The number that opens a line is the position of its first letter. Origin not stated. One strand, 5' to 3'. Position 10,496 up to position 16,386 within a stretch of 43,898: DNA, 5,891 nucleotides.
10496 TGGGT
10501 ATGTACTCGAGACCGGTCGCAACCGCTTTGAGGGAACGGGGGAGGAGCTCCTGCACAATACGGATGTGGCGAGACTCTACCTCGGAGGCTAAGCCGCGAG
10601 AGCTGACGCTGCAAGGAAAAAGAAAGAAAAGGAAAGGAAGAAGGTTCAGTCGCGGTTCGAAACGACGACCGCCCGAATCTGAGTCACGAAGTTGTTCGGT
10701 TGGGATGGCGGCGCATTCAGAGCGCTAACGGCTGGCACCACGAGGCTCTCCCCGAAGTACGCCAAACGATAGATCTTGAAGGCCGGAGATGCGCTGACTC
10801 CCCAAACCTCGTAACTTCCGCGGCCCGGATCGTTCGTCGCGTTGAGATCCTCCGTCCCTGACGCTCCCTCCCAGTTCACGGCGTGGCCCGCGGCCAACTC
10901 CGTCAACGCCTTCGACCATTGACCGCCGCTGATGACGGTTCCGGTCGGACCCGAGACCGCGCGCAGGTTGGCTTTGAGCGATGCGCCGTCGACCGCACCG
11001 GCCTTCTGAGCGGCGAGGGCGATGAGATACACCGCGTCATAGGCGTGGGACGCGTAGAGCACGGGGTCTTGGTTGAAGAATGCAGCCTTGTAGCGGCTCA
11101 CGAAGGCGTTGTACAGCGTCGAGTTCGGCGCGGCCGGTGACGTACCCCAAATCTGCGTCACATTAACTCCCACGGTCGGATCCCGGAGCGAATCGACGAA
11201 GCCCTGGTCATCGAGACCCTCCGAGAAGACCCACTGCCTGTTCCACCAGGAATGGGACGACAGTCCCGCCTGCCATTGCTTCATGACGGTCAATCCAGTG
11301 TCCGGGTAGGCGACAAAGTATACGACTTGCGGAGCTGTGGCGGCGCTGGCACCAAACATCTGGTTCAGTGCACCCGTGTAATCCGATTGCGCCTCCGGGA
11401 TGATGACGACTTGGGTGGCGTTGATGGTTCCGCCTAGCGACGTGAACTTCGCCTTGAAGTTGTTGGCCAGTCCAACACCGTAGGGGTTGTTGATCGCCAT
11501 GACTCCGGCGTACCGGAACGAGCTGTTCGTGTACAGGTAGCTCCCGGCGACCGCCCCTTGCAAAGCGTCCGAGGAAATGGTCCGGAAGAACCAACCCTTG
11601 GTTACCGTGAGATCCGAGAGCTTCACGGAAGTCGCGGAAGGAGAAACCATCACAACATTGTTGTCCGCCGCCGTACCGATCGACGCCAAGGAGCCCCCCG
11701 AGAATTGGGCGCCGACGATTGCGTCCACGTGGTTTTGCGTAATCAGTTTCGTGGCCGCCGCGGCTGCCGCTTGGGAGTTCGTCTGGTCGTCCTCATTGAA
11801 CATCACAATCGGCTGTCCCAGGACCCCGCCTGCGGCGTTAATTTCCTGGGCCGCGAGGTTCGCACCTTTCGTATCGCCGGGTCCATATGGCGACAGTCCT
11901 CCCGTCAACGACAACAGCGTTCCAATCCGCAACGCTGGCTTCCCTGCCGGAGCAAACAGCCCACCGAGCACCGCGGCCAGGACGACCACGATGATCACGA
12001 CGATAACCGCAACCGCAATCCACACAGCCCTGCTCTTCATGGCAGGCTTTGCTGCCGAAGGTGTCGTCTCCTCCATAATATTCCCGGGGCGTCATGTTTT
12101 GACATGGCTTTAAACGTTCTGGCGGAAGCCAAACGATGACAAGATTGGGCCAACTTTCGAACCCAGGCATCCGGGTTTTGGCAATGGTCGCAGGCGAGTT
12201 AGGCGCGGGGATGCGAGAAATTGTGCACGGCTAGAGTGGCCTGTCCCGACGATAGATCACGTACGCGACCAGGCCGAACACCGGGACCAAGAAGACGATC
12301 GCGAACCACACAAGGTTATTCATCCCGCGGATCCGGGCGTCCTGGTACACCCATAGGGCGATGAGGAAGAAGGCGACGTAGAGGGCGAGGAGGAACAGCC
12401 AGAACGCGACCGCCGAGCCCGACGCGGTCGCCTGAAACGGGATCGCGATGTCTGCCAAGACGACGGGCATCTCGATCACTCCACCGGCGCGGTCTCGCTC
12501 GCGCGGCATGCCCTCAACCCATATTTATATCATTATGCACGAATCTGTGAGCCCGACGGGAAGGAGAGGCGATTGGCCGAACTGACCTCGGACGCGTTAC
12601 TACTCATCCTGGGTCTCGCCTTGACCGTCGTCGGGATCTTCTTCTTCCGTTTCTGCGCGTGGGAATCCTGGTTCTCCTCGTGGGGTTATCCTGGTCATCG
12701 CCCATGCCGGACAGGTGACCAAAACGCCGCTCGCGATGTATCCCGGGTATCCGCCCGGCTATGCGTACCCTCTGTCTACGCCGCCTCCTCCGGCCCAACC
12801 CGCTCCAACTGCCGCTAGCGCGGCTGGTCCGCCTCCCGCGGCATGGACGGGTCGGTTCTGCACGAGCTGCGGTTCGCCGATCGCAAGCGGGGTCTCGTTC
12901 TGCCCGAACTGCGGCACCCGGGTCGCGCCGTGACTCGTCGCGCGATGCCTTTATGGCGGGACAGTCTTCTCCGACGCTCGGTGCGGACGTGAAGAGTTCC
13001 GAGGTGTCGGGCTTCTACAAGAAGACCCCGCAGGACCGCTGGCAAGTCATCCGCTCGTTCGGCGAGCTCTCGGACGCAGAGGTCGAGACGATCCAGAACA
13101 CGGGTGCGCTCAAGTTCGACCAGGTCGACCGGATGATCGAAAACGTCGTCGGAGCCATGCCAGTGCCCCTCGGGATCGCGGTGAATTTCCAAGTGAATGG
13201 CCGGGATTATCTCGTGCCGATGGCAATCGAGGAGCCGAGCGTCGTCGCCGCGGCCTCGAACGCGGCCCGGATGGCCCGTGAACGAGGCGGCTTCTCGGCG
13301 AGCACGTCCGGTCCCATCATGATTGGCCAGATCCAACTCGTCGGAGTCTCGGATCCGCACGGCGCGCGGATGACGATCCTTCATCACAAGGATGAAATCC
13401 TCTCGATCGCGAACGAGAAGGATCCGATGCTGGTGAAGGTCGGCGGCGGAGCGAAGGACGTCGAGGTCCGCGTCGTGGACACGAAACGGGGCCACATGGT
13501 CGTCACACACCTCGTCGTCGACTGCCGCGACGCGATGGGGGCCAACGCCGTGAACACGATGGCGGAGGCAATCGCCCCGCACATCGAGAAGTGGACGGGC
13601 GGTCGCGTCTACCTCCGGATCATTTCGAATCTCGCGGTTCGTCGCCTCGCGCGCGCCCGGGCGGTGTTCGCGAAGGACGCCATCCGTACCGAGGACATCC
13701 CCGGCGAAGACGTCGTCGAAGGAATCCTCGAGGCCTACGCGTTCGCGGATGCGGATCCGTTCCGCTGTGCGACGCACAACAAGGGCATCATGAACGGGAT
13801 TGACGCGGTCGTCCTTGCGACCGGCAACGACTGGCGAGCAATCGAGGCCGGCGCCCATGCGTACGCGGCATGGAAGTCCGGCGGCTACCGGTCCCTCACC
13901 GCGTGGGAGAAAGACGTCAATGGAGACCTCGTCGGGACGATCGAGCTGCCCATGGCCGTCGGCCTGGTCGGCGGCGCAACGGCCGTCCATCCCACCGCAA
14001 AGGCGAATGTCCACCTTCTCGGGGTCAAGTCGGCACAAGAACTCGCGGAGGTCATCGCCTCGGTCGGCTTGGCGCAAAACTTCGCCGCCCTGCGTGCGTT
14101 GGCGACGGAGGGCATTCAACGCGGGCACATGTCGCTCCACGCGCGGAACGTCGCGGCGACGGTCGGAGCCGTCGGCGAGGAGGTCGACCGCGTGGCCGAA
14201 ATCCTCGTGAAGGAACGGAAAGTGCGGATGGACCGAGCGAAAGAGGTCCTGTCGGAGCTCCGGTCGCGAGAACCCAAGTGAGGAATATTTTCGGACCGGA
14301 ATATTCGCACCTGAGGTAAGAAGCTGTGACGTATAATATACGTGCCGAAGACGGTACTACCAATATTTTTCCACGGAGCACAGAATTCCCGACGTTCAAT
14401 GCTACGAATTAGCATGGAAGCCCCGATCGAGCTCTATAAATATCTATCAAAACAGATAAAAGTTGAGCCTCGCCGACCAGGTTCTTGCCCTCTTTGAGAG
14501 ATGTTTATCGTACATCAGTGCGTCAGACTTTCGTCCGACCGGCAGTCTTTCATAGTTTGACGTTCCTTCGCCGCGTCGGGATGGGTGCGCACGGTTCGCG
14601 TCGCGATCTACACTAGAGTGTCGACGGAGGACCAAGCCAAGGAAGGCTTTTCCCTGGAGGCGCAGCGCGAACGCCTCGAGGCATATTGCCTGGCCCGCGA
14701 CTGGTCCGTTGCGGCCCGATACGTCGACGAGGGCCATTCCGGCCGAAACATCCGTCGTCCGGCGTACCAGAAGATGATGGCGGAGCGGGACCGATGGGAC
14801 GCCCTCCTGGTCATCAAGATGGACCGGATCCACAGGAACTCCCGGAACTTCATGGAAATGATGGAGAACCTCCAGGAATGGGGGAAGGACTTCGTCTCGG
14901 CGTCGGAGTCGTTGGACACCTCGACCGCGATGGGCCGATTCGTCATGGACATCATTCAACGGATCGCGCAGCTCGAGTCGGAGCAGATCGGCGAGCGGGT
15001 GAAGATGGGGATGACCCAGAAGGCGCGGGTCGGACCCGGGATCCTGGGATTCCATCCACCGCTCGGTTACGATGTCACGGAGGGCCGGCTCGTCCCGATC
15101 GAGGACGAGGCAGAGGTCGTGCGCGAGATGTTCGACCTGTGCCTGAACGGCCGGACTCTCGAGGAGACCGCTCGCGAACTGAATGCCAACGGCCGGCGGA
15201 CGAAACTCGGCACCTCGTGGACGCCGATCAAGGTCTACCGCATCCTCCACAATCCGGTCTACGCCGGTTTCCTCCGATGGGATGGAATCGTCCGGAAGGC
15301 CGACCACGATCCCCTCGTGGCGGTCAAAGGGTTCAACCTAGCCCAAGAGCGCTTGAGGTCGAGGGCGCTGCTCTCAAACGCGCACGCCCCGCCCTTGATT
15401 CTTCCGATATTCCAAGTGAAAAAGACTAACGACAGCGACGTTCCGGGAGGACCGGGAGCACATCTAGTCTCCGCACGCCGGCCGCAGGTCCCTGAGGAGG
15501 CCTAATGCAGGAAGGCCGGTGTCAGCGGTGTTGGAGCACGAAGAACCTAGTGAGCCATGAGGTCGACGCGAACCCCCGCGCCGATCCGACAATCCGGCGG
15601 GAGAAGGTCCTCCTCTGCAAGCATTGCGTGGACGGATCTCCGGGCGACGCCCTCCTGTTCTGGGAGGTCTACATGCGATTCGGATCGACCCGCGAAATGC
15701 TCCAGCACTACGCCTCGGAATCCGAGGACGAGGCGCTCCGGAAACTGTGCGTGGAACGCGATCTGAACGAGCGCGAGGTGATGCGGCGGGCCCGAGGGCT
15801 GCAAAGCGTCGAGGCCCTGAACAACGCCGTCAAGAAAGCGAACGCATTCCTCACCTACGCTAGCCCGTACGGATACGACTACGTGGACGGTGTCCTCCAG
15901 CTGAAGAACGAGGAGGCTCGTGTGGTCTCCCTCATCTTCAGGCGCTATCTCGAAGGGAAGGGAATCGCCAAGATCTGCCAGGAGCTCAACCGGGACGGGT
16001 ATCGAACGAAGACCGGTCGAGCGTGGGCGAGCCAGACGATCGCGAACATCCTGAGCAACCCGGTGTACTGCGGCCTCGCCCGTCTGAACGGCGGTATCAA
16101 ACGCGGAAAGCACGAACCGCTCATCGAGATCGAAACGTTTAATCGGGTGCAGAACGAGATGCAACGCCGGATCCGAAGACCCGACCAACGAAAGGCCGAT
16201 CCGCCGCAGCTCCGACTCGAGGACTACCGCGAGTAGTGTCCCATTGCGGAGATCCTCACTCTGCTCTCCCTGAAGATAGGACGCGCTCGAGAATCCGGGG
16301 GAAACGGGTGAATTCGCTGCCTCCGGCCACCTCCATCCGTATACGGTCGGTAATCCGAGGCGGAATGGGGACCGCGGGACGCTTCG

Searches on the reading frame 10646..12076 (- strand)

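Call 73: search_protein_families(library=pfam, proteins=[window:10646-12076:-], max_evalue=0.0001)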
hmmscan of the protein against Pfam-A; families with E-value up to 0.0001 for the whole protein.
window:10646-12076:- (476 aa): 3 families
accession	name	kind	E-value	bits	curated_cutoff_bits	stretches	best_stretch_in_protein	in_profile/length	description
PF13458.12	Peripla_BP_6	-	2.9e-43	149.3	31.7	1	49-375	2-312/343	Periplasmic binding protein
PF01094.35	ANF_receptor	-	1.4e-28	100.4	25.4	1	72-428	6-351/353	Receptor family ligand binding region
PF13433.12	Peripla_BP_5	-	4.5e-14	52.8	27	1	49-126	1-78/363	Periplasmic binding protein domain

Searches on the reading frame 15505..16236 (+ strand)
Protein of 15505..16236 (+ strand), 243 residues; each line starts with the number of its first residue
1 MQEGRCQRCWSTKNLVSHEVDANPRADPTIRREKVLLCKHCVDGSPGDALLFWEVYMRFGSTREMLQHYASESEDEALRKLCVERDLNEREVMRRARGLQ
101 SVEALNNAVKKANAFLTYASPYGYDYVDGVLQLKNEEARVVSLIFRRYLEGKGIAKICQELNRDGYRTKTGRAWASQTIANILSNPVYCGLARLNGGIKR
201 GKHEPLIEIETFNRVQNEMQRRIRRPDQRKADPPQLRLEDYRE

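Call 73: search_protein_families(library=pfam, proteins=[window:15505-16236:+], max_evalue=0.0001)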
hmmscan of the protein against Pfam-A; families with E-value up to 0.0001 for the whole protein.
window:15505-16236:+ (243 aa): 1 family
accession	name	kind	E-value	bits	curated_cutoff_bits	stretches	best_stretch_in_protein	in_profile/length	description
PF07508.19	Recombinase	-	2.3e-23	82.8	21.1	1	135-222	1-102/102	Recombinase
